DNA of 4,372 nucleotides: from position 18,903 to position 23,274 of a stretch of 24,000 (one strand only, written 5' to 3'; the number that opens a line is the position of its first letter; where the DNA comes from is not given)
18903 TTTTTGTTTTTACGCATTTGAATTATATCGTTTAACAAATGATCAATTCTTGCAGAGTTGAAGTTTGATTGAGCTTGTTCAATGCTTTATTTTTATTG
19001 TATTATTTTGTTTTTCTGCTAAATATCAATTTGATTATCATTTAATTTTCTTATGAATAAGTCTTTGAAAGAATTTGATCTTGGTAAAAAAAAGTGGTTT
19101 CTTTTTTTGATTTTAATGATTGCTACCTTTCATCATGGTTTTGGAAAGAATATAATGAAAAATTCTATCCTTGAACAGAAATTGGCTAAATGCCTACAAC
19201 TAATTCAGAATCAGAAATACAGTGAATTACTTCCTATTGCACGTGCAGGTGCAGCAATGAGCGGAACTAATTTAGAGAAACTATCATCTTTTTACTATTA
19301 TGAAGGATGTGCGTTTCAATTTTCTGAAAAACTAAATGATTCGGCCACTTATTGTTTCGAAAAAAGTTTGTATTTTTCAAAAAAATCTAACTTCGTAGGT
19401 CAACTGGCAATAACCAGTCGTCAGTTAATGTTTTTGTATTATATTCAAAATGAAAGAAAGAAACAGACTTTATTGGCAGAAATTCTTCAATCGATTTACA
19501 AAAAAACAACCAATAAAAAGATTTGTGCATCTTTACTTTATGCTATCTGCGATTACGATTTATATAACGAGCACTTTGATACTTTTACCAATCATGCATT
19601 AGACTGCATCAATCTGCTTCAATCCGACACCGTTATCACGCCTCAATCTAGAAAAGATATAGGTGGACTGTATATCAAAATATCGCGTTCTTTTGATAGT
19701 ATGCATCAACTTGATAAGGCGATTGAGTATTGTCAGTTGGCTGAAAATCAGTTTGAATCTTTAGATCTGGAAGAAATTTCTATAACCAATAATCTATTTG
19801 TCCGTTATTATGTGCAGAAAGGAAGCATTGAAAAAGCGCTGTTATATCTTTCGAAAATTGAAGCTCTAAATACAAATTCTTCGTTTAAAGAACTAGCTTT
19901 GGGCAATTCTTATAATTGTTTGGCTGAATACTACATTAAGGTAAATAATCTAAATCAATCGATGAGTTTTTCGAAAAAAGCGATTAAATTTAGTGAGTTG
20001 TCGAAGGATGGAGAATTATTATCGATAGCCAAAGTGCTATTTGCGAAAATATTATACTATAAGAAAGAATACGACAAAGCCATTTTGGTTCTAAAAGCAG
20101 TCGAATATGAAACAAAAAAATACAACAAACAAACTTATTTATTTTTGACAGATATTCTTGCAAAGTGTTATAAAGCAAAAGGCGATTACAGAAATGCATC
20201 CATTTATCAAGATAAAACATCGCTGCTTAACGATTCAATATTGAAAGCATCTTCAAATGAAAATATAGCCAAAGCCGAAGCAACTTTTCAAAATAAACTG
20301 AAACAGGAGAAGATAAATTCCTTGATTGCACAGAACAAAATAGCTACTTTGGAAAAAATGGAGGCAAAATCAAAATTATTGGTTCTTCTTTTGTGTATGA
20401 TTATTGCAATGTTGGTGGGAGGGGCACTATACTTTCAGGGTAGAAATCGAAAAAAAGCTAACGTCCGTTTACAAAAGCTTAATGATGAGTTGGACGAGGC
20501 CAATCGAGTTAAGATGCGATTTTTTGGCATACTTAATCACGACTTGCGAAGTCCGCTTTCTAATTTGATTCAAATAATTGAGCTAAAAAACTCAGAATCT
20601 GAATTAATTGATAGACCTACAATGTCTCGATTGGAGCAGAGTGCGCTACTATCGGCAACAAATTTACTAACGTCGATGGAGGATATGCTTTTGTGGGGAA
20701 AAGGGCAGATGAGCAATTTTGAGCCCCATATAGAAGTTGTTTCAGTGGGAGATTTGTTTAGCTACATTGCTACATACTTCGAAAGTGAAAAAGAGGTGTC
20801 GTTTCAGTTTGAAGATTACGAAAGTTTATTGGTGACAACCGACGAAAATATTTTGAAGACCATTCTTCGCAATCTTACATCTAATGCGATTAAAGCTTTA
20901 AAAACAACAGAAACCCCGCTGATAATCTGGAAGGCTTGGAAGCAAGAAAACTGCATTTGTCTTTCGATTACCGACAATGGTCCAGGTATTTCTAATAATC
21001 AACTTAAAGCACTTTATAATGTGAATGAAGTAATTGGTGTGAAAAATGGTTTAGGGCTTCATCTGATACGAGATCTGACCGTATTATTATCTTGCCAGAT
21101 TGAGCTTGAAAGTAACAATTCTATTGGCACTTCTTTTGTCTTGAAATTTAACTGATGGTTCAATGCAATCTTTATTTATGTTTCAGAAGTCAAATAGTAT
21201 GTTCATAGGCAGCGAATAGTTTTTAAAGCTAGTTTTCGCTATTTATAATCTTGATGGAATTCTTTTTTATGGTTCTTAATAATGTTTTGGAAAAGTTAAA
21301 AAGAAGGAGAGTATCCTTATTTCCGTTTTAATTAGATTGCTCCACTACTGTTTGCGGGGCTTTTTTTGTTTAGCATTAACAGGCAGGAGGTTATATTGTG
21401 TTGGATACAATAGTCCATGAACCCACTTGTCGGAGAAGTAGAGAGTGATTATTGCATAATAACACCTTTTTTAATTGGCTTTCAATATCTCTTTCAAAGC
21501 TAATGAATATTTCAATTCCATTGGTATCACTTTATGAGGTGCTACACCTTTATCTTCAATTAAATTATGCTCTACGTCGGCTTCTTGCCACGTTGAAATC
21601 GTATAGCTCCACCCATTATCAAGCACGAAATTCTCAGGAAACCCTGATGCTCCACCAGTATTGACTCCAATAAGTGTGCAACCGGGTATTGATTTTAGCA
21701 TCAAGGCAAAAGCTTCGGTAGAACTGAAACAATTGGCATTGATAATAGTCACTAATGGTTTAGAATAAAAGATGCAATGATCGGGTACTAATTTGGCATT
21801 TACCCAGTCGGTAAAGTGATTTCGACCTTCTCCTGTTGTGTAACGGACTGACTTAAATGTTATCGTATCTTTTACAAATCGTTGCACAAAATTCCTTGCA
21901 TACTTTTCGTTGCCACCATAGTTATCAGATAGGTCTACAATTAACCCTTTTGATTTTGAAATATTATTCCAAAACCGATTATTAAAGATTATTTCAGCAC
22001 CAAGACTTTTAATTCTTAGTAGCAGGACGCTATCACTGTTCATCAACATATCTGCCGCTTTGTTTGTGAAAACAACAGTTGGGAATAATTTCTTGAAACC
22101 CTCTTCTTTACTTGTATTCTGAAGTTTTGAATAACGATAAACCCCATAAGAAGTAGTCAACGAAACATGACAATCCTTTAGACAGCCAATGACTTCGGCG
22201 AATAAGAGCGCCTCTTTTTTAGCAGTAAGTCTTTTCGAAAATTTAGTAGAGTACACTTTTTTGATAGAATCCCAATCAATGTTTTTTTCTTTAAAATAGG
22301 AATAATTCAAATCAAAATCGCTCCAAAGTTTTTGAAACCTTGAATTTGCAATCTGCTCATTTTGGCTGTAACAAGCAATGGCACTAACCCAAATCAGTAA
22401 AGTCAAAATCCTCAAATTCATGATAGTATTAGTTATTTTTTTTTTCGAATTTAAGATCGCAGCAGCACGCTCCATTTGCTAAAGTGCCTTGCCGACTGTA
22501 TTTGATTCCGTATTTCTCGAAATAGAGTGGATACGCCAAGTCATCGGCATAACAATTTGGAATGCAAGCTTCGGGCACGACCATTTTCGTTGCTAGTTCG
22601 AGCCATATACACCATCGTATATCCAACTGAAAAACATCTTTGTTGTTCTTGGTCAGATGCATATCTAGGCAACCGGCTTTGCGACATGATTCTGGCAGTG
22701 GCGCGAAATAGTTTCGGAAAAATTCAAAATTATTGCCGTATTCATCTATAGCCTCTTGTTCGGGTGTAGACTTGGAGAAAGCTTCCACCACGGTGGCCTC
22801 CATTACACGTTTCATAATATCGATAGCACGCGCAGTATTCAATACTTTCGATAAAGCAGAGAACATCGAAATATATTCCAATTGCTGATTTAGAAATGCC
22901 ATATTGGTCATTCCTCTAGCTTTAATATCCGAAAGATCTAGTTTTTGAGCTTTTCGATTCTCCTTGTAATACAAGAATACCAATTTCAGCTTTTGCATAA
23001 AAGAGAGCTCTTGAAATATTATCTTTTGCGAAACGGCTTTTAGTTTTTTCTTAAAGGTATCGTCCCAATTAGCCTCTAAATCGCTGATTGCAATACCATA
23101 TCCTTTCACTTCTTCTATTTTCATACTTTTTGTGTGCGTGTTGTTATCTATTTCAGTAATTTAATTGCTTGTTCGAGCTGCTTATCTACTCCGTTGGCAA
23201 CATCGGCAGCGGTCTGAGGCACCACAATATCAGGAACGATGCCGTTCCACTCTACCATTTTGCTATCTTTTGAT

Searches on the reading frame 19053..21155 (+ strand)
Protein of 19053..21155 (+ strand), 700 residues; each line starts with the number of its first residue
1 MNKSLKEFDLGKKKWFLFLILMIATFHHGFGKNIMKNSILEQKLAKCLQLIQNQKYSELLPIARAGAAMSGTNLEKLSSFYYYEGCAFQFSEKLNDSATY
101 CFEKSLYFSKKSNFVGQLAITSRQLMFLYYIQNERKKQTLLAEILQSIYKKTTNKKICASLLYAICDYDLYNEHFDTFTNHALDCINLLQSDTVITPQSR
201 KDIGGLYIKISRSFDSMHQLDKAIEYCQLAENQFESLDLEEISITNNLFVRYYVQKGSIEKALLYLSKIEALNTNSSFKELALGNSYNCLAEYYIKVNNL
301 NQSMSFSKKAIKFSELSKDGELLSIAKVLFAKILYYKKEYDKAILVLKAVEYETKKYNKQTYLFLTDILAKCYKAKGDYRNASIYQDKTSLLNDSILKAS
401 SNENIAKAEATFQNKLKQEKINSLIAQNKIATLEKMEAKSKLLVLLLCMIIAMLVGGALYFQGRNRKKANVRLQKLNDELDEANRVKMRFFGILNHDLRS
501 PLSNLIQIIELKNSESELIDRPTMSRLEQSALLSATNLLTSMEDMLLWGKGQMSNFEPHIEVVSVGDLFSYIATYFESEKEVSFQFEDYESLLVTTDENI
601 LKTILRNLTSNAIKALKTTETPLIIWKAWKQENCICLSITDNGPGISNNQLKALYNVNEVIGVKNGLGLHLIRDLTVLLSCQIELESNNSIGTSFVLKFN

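Call 13: search_protein_families(library=pfam, proteins=[window:19053-21155:+], max_evalue=0.01)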
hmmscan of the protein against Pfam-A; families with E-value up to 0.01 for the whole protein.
window:19053-21155:+ (700 aa): 4 families
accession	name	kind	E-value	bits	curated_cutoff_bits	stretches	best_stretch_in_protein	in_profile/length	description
PF02518.31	HATPase_c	-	2.2e-12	47.9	26.4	1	597-699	2-107/111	Histidine kinase-, DNA gyrase B-, and HSP90-like ATPase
PF13424.12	TPR_12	-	0.00011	22.8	30.1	0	285-347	4-68/77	Tetratricopeptide repeat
PF05961.16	Chordopox_A13L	-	0.00071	20.2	24.1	0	441-498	4-58/69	Chordopoxvirus A13L protein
PF17874.7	TPR_MalT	-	0.0062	16.3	45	0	217-392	14-190/336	MalT-like TPR region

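Call 80: search_protein_families(library=padloc, proteins=[window:19053-21155:+], max_evalue=0.01)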
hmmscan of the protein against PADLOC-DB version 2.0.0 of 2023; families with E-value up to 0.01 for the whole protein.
window:19053-21155:+ (700 aa): 0 families

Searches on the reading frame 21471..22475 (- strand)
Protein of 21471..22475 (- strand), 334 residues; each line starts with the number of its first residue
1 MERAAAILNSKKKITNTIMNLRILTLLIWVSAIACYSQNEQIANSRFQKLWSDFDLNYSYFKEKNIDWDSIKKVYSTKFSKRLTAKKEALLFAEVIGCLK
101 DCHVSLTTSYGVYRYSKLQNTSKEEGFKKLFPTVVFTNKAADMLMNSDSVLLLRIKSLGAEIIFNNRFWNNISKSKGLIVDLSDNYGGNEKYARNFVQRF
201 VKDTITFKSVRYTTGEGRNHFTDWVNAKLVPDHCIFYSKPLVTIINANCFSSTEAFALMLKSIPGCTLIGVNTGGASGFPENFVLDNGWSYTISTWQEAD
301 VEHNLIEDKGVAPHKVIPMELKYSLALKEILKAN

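Call 13: search_protein_families(library=pfam, proteins=[window:21471-22475:-], max_evalue=0.01)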
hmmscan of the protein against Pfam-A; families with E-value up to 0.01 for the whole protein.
window:21471-22475:- (334 aa): 2 families
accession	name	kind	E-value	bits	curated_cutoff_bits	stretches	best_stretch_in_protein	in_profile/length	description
PF03572.23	Peptidase_S41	-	4.4e-19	69.1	24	1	168-314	21-162/165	Peptidase family S41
PF14684.11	Tricorn_C1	-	3e-06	27.5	24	1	46-76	8-38/59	Tricorn protease C1 domain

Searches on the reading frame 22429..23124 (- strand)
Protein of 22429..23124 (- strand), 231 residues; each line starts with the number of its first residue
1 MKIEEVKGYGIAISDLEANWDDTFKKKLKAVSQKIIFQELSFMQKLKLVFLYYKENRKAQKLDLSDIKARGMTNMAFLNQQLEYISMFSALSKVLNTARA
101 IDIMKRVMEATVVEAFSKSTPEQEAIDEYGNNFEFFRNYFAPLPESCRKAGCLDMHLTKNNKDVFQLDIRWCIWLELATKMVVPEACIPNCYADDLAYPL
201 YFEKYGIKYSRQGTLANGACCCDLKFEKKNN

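Call 13: search_protein_families(library=pfam, proteins=[window:22429-23124:-], max_evalue=0.01)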
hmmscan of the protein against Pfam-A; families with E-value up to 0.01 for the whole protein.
window:22429-23124:- (231 aa): 1 family
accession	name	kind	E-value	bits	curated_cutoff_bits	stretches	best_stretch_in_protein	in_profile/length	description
PF14196.11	ATC_hydrolase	-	2.4e-12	48.3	28.1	1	84-226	9-145/145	L-2-amino-thiazoline-4-carboxylic acid hydrolase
